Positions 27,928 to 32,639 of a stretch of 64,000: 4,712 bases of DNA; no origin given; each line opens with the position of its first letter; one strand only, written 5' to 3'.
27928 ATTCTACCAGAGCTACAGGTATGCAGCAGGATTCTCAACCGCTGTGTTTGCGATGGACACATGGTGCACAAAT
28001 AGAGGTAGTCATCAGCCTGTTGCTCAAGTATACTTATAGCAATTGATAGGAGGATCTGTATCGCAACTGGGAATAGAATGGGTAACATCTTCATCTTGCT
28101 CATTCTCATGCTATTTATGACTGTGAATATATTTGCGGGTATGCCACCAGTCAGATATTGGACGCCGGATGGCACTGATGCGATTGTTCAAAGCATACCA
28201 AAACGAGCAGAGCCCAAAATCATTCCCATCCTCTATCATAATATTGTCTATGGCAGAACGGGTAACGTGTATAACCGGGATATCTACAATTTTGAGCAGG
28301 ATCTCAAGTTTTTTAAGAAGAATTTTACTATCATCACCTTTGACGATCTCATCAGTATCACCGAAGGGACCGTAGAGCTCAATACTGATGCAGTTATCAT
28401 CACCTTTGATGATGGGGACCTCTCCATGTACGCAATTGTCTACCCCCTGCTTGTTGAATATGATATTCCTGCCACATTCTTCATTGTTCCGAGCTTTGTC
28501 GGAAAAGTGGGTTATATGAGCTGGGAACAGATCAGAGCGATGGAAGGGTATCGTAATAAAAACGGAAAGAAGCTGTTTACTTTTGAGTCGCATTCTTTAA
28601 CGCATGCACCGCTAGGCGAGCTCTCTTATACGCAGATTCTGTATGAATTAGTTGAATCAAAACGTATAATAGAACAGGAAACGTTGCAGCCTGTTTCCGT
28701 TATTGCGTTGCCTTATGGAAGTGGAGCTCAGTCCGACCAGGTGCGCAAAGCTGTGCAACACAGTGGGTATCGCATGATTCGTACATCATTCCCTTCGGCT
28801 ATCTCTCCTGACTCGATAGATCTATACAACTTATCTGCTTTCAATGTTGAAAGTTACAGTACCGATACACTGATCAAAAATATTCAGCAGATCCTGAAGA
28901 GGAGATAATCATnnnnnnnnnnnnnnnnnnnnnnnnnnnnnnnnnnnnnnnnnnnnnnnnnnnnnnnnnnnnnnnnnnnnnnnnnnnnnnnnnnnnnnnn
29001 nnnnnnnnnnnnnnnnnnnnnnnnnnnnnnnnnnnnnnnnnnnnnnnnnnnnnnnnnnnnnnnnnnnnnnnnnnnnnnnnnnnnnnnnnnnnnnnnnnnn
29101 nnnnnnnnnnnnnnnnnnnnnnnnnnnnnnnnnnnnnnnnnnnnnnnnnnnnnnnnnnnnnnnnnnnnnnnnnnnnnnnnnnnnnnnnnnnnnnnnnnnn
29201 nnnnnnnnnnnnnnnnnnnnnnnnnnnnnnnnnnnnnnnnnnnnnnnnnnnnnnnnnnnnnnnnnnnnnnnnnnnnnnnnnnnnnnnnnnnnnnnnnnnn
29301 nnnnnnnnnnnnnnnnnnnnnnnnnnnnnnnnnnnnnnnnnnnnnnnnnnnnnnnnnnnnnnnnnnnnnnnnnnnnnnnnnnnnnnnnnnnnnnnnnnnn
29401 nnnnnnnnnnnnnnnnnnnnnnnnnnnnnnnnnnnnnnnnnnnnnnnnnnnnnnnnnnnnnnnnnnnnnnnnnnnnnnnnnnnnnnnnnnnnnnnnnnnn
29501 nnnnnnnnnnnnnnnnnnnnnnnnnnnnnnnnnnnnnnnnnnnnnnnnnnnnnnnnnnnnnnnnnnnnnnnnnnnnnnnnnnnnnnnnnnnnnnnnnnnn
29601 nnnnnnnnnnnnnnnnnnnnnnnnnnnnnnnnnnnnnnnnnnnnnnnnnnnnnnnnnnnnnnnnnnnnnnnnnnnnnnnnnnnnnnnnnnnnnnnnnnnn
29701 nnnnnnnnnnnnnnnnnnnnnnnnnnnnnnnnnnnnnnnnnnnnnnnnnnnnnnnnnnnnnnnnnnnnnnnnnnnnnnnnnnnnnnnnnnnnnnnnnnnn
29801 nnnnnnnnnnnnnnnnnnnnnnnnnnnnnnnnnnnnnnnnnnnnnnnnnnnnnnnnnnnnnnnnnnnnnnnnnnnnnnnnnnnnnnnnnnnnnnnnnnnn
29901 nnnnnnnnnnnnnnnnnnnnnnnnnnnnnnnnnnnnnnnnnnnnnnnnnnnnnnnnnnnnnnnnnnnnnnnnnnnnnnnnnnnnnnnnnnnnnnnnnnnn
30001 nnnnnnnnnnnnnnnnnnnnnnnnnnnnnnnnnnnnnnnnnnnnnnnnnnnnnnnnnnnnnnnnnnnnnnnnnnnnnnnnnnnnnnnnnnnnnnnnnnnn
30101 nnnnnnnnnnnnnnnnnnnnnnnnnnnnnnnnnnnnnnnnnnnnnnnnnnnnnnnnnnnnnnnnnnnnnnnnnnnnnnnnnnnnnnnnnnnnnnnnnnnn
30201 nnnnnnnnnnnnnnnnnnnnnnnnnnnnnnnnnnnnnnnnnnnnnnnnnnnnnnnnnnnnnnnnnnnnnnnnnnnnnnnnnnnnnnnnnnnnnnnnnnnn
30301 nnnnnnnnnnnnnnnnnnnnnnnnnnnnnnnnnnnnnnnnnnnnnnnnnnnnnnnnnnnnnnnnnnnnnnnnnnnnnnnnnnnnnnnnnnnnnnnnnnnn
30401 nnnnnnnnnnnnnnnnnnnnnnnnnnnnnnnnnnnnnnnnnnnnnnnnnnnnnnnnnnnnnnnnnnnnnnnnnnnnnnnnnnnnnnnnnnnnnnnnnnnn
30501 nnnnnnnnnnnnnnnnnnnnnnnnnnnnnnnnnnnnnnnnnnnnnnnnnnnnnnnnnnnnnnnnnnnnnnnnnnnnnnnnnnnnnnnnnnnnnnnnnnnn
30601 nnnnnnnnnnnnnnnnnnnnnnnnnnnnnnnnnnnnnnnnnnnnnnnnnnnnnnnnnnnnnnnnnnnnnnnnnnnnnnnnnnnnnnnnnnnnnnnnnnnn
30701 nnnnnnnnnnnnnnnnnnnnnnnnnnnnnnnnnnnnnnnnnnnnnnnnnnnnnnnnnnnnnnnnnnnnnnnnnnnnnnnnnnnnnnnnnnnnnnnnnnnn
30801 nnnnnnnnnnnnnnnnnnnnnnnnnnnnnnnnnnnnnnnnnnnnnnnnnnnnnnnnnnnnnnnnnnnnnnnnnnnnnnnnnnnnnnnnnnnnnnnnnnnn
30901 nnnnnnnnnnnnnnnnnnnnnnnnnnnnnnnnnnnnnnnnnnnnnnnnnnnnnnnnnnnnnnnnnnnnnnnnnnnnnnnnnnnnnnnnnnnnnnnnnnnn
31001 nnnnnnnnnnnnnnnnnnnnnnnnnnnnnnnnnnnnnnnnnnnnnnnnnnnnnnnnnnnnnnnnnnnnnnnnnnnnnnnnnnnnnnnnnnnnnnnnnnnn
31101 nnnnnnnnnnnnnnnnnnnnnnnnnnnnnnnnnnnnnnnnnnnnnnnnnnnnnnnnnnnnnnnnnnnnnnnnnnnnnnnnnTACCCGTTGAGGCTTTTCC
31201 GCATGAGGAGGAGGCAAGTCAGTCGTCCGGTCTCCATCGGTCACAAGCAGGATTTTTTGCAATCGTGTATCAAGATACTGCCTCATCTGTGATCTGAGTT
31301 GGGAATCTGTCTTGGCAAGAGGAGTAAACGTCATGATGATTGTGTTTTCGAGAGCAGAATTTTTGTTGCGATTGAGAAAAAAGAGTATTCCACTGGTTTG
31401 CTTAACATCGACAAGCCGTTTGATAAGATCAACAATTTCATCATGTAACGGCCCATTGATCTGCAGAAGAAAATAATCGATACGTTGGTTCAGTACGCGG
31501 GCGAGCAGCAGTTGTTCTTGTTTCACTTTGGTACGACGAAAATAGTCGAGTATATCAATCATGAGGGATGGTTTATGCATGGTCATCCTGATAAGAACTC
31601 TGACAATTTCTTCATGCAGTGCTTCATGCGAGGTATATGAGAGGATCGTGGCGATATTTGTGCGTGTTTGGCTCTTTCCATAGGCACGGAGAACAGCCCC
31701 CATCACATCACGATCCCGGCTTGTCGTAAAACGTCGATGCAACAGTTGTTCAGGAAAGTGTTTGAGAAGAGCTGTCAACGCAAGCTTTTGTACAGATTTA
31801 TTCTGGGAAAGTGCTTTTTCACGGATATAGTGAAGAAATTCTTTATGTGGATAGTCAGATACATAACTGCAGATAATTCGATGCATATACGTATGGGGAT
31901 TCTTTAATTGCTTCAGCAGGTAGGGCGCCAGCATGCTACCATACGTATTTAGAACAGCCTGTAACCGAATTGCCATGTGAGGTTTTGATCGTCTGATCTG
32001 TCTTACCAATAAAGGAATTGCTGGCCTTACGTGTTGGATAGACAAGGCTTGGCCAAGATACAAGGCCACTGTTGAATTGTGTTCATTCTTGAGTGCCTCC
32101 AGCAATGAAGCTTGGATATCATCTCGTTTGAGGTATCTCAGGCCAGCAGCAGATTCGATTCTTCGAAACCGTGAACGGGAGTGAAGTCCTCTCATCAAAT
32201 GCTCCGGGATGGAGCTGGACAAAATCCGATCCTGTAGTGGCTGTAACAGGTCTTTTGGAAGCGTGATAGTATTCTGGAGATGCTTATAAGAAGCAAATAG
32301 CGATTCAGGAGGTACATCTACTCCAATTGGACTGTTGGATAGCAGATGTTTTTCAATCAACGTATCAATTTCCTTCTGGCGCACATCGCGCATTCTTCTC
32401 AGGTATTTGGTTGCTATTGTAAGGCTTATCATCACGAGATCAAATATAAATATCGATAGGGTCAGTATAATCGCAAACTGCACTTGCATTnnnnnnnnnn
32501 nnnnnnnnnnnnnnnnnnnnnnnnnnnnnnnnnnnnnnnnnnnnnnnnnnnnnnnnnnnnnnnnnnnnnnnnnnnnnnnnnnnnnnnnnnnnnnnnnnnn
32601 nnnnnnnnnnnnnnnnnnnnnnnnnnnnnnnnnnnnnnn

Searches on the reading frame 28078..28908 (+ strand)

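Call 22: search_protein_families(library=pfam, proteins=[window:28078-28908:+], max_evalue=0.01)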
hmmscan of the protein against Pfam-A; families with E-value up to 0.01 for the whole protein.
window:28078-28908:+ (276 aa): 1 family
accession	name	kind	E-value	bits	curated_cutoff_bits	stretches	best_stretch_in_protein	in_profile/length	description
PF01522.26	Polysacc_deac_1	-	5.2e-21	75.3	23.1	1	101-233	4-123/124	Polysaccharide deacetylase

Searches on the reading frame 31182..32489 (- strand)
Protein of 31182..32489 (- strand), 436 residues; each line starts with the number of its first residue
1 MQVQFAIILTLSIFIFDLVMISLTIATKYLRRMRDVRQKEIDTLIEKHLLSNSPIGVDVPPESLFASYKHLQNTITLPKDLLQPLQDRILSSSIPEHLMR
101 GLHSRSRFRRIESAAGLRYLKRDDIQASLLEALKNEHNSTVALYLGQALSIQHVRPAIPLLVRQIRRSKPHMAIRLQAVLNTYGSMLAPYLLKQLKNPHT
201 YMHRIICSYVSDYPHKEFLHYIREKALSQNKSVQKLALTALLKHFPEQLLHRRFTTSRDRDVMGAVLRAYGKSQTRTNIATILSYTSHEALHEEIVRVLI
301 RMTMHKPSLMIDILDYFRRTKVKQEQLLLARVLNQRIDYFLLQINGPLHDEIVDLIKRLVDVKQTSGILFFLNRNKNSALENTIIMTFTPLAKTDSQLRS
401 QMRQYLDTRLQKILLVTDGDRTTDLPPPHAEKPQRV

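Call 57: search_protein_families(library=pfam, proteins=[window:31182-32489:-], max_evalue=10)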
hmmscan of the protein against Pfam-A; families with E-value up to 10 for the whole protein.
seq(436 aa): 5 families
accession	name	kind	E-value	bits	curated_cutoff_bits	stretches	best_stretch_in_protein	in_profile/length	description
PF13646.12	HEAT_2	-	0.0014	19.3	27.7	1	109-168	16-74/88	HEAT repeats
PF02192.22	PI3K_p85B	-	0.066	13.4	27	1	326-376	24-75/76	PI3-kinase family, p85-binding domain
PF05916.17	Sld5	-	0.11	13.1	22.3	1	388-414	33-60/102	GINS complex protein helical bundle domain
PF05062.17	RICH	-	0.44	11.4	23.2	0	349-394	31-76/82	RICH domain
PF19970.4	VMAP-M9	-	2.1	8.9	27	0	305-376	29-96/135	vWA-MoxR associated protein middle region (VMAP-M) 9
